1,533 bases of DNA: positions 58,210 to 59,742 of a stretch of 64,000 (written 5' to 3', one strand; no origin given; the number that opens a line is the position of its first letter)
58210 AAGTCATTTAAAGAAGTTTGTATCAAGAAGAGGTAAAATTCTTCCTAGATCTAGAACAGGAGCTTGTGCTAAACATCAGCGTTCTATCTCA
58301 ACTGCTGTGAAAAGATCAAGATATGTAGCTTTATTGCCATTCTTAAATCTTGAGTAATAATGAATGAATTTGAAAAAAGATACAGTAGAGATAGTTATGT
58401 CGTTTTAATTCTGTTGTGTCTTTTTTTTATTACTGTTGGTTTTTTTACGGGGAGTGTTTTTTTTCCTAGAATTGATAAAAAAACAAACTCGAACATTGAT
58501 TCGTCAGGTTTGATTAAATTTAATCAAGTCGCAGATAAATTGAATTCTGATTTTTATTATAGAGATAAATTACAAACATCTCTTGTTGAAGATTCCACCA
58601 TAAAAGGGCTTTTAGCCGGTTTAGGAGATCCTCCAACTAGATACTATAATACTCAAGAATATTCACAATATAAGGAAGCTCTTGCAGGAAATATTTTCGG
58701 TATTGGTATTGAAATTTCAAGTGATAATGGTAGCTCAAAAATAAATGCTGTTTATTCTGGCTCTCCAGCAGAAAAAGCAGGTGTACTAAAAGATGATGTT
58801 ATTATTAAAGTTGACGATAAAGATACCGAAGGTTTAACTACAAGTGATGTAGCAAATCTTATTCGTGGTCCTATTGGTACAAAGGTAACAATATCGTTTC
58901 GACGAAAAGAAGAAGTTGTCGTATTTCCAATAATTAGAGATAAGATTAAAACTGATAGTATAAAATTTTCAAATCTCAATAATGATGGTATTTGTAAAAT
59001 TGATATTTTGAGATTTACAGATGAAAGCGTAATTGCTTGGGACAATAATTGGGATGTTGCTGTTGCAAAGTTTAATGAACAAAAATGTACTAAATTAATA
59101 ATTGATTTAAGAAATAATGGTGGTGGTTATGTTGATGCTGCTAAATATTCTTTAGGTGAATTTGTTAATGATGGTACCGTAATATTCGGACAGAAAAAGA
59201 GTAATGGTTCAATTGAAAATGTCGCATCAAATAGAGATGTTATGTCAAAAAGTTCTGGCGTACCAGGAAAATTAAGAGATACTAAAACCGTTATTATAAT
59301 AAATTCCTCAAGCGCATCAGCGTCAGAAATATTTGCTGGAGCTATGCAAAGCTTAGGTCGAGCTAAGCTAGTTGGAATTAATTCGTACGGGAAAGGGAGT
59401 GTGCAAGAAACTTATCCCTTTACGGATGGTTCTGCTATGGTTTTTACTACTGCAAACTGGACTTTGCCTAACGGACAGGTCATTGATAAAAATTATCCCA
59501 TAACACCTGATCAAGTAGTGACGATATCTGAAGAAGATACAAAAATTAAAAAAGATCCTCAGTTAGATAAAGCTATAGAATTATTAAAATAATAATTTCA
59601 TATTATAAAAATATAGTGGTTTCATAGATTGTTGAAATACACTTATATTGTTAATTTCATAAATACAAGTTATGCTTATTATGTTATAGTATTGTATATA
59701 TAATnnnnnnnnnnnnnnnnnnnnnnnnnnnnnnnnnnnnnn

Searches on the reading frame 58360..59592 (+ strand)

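Call 18: search_protein_families(library=pfam, proteins=[window:58360-59592:+], max_evalue=0.00001)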
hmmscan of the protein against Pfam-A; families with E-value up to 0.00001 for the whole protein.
window:58360-59592:+ (410 aa): 4 families
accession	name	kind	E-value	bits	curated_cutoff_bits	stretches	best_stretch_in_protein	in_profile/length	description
PF03572.23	Peptidase_S41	-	5.4e-37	127.3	24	1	212-387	3-165/165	Peptidase family S41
PF17820.7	PDZ_6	-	1.4e-13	50.8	27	1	128-182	2-54/54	PDZ domain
PF13180.12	PDZ_2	-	1.7e-09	38.2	27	1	115-187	3-74/80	PDZ domain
PF00595.29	PDZ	-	3.7e-08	34.1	23.2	1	112-177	11-77/81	PDZ domain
